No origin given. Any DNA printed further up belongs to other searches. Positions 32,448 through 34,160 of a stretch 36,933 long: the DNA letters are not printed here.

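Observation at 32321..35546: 3.2-kb cassette bounded by exact 18-bp direct repeats, with foreign-looking composition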

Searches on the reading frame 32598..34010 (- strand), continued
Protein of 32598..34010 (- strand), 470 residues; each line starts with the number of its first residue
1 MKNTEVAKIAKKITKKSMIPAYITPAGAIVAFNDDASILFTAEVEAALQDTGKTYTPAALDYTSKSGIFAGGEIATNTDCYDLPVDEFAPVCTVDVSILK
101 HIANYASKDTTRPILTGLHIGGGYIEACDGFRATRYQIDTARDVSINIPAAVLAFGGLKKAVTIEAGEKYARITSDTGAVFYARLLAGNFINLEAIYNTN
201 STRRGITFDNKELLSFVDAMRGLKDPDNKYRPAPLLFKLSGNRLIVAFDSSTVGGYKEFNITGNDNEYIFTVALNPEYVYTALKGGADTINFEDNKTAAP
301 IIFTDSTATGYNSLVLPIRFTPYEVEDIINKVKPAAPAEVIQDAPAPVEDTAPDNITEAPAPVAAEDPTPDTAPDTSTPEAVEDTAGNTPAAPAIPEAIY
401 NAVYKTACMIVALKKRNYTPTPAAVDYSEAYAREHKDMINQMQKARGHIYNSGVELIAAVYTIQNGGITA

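Call 50: find_homologous_proteins(query=A3, max_evalue=0.00001)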
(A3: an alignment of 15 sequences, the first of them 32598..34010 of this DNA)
Query A3 (15 sequences) (470 aa, profile of the alignment): 22 proteins with E <= 0.00001 among 8000 candidates.
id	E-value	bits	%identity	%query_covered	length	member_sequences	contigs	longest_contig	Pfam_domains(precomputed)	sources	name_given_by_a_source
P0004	1.2e-266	903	91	100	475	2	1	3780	-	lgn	-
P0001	5.9e-266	901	96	100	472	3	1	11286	-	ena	-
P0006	6.9e-266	901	87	100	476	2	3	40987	-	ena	-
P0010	5.0e-264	895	86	100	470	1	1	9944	-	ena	-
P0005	2.2e-263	892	88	100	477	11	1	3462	-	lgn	-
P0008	3.3e-263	892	87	100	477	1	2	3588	-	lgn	-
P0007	1.8e-262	889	86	100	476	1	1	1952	-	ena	-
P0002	9.8e-262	887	94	100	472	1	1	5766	-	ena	-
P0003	2.0e-260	883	93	100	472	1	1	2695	-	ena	-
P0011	2.4e-260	882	84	100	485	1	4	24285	-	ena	-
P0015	5.3e-259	878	73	100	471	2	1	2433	-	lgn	-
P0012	1.4e-257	873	86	100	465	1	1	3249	-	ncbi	-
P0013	3.3e-257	872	85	100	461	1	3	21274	-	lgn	-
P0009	2.1e-255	866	89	100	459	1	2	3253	-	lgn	-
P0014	5.7e-246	835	81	100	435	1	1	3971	-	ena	-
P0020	1.4e-236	804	54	100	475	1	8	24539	-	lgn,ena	-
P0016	5.1e-236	802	60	100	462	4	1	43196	-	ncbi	-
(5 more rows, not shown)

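Call 54: find_encoding_contigs(protein=P0005, flank=10000, max_places=10)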
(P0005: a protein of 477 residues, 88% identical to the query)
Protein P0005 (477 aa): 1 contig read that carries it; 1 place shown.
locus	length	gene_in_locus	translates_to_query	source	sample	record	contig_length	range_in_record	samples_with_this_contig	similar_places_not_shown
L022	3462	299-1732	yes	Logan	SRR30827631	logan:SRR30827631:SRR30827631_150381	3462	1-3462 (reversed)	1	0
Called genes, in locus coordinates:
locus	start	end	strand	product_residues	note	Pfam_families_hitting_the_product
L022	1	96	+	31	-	?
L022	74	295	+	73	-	-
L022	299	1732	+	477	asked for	-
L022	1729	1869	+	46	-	-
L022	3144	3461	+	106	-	?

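Call 55: find_encoding_contigs(protein=P0012, flank=10000, max_places=5)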
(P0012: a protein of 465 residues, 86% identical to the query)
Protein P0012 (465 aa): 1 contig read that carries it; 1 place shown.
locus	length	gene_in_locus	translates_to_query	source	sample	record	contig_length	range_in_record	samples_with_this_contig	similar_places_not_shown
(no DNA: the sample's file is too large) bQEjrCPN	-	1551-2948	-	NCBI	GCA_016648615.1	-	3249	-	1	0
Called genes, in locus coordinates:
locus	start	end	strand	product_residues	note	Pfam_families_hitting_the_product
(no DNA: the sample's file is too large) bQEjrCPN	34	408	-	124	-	-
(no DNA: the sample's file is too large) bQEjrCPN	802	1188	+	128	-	-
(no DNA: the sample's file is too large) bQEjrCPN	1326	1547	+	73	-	-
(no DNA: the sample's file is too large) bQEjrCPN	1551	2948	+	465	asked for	-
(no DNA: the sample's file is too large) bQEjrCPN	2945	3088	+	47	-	-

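Call 56: find_encoding_contigs(protein=P0009, flank=10000, max_places=5)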
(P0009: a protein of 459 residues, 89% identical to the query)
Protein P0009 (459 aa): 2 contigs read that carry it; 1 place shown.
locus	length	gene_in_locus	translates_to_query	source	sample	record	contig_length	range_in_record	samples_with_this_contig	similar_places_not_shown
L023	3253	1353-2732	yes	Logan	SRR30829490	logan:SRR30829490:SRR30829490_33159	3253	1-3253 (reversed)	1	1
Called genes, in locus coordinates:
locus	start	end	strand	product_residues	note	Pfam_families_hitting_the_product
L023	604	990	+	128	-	-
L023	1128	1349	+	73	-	-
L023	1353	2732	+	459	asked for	-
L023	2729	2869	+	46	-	-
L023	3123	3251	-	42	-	?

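Call 62: search_protein_representatives(alignment_id=A3)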
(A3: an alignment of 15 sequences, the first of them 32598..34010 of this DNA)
Query: 15 sequences, 470 profile positions. Proteins with E-value up to 0.001 (for the whole library): 1224; up to 1e-10: 59; up to 1e-30: 7. The best 150 are listed.
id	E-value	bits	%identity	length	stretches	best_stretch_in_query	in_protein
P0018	6.2e-238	806.8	-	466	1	1-470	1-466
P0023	1.5e-52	195.5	-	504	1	5-461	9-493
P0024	1.6e-49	185.6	-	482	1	13-463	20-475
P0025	1.8e-41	159.0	-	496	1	9-463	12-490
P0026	1.9e-35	139.1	-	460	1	9-412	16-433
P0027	7.1e-35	137.3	-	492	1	9-462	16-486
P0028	3.1e-33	131.9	-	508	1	9-460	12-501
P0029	4.1e-28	115.0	-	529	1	20-461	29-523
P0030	7.5e-26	107.5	-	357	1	122-461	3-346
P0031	2.2e-25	106.0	-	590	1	9-394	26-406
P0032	1.6e-22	96.5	-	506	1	2-401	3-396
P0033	1.1e-18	83.8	-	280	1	97-338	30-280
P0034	1.5e-17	80.2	-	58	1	424-470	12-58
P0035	3.7e-16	75.5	-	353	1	34-321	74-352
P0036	6.7e-16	74.7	-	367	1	73-322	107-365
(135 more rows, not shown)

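Call 65: find_homologous_proteins(query=P0023, max_evalue=1e-10)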
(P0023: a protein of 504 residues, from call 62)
Query P0023 (504 aa): 46 proteins with E <= 1e-10 among 8000 candidates.
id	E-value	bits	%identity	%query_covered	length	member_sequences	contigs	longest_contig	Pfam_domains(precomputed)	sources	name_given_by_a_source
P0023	0.0e+0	1107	100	100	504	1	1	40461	-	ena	-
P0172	9.5e-274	927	86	100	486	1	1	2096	-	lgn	-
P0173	9.8e-239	811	77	100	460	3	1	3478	-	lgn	-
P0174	4.4e-229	779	73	100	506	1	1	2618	-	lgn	-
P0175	1.6e-223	761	70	100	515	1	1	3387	-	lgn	-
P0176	2.3e-219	747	72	100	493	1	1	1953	-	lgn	-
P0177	7.4e-219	746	72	100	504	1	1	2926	-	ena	-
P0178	1.9e-213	728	71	100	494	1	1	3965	-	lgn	-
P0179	3.7e-211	720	70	100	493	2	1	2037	-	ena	-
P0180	8.4e-209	712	68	100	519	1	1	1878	-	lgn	-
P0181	6.9e-204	696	69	100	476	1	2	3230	-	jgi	jgi:DNA polymerase III sliding clamp (beta) subunit (PCNA family)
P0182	2.2e-202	691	66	100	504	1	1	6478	-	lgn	-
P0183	6.5e-196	670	64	100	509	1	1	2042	-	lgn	-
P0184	2.8e-171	589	58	100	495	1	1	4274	-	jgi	jgi:hypothetical protein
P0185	6.1e-169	581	58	100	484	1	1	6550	-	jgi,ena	-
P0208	3.8e-59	219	33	98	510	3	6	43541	-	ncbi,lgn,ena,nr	ncbi:MAG: hypothetical protein IKH75_11770 [Ruminococcus sp.]|nr:hypothetical protein [Ruminococcus 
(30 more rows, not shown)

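Call 66: find_encoding_contigs(protein=P0023, flank=10000, max_places=2)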
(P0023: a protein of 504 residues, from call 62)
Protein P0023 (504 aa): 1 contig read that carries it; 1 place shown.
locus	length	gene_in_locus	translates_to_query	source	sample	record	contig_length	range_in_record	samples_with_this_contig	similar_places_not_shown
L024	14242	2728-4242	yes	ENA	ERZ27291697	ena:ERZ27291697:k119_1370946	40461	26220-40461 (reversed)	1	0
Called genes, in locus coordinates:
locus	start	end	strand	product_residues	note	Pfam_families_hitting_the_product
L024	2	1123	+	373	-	?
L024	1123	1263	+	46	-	-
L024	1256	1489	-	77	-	PF12728:HTH_17 (weak)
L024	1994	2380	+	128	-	-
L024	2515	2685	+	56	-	-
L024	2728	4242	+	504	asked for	-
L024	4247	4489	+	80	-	-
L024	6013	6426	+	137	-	-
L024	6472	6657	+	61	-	-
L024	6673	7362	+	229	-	-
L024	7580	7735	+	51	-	-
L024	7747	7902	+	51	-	-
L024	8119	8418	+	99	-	-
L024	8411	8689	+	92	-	-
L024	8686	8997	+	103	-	-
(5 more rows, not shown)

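Call 67: find_encoding_contigs(protein=P0208, flank=10000, max_places=3)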
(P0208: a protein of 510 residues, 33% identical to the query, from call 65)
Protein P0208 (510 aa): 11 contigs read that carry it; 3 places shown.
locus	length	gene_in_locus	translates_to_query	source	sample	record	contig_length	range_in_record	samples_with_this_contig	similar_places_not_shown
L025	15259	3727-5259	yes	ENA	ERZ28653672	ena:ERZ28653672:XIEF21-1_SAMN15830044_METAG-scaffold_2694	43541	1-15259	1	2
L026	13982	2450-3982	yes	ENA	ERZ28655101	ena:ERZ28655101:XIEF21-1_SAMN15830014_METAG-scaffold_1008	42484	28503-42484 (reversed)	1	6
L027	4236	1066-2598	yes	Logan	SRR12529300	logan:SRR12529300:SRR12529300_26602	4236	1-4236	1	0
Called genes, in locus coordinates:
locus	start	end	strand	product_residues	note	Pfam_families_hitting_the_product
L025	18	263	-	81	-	-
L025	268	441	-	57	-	-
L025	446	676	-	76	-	-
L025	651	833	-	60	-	-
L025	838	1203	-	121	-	-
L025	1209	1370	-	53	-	-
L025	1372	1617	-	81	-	-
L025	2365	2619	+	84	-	-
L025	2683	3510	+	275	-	-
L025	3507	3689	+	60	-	-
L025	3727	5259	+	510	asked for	-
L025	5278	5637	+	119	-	-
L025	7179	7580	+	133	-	-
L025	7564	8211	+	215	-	PF16677:GP3_package (weak)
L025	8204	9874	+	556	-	PF17289:Terminase_6C (weak), PF22530:Terminase-T7_RNaseH-like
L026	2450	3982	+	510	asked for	-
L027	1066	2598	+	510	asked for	-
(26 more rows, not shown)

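Call 86: search_dna_similar(query=window:32598-34010:-, collection=phages, mode=protein, max_evalue=0.001, max_rows=15)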
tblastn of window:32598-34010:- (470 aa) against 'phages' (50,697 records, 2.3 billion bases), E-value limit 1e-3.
No match.

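Call 91: predict_structure(alignment_id=A3)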
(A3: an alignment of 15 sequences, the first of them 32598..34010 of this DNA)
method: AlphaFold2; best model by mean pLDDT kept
length: 470 residues; sequences in the alignment: 15
mean_pLDDT: 59.3   pTM: 0.44
mean pLDDT of the five models: 59.3, 55.0, 52.6, 51.0, 47.1
residues with pLDDT >= 90: 23; 70-90: 159; 50-70: 121; < 50: 167
segments of 3 or more residues with pLDDT < 50: 1-84, 105-116, 151-158, 337-352, 354-392, 415-417, 467-470
pLDDT, mean of each block of 10 residues (from residue 1): 35 31 34 31 32 38 34 30 60 72 47 50 68 68 67 49 73 64 56 55 82 89 72 83 88 83 79 83 85 68 75 72 77 56 31 35 36 31 34 62 67 54 70 80 73 76 52
secondary structure, 60 per line:
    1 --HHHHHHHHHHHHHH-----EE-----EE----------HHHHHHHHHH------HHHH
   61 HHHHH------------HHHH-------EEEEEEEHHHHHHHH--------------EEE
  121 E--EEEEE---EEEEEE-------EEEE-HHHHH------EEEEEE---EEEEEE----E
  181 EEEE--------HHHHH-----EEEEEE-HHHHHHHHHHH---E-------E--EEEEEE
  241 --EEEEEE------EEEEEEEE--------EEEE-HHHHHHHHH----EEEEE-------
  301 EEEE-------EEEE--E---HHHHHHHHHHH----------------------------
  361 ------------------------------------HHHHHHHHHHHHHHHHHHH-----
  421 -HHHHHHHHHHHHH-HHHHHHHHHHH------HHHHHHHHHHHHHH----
elements in order: H3-16 H41-50 H57-65 H78-81 E89-95 H96-103 E118-121 E124-128 E132-137 E145-148 H150-154 E161-166 E170-175 E180-184 H193-197 E203-208 H210-220 E235-240 E243-248 E255-262 E271-274 H276-284 E289-293 E301-304 E312-315 H322-332 H397-415 H422-434 H436-446 H453-466

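Call 93: fold_search(model_id=the predicted structure, library=pdb)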
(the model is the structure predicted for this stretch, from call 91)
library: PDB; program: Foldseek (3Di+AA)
matches with E <= 10: 958; with E <= 0.001: 412
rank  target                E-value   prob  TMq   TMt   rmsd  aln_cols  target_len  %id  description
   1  3t0p_B                6.4e-14  1.00  0.43  0.54   7.4       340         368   14  Crystal structure of a Putative DNA polymerase III beta subunit (EUBREC_0002; ERE_29750) from Eubacterium rectale ATCC (released 2011-08-10)
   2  3t0p_A                9.6e-14  1.00  0.43  0.54   8.3       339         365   15  Crystal structure of a Putative DNA polymerase III beta subunit (EUBREC_0002; ERE_29750) from Eubacterium rectale ATCC (released 2011-08-10)
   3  3p16_A                2.4e-13  1.00  0.41  0.50   4.0       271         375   19  Crystal structure of DNA polymerase III sliding clamp (released 2011-08-24)
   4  3p16_F                2.9e-13  1.00  0.42  0.52   5.7       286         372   18  Crystal structure of DNA polymerase III sliding clamp (released 2011-08-24)
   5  7ybd                  3.2e-13  1.00  0.41  0.52   4.8       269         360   22  Crystal structure of sliding DNA clamp of Clostridioides difficile (released 2022-10-19)
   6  3p16_D                3.9e-13  1.00  0.41  0.52   5.0       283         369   19  Crystal structure of DNA polymerase III sliding clamp (released 2011-08-24)
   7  6fvn_C                5.0e-13  1.00  0.41  0.51   4.2       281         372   18  DNA polymerase sliding clamp from Mycobacterium tuberculosis with bound P7 peptide (released 2019-04-10)
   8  2awa_D                5.3e-13  1.00  0.42  0.51   4.2       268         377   19  Crystal structure of DNA polymerase III, beta chain (EC 2.7.7.7) (np_344555.1) from STREPTOCOCCUS PNEUMONIAE TIGR4 at  (released 2005-09-20)
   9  3p16_C                8.9e-13  1.00  0.41  0.51   4.5       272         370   19  Crystal structure of DNA polymerase III sliding clamp (released 2011-08-24)
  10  5agu_B                9.4e-13  1.00  0.42  0.51   4.1       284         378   18  The sliding clamp of Mycobacterium tuberculosis in complex with a natural product. (released 2015-06-03)
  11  4tsz_A                1.1e-12  1.00  0.40  0.50   5.1       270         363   17  Crystal structure of DNA polymerase sliding clamp from Pseudomonas aeruginosa with ligand (released 2014-09-10)
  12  6fvn_A                1.2e-12  1.00  0.41  0.49   4.1       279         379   17  DNA polymerase sliding clamp from Mycobacterium tuberculosis with bound P7 peptide (released 2019-04-10)
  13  6fvn_D                1.2e-12  1.00  0.41  0.50   3.9       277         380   18  DNA polymerase sliding clamp from Mycobacterium tuberculosis with bound P7 peptide (released 2019-04-10)
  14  4tsz_F                1.3e-12  1.00  0.39  0.48   5.7       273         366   18  Crystal structure of DNA polymerase sliding clamp from Pseudomonas aeruginosa with ligand (released 2014-09-10)
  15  3p16_B                1.4e-12  1.00  0.41  0.50   4.2       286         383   18  Crystal structure of DNA polymerase III sliding clamp (released 2011-08-24)
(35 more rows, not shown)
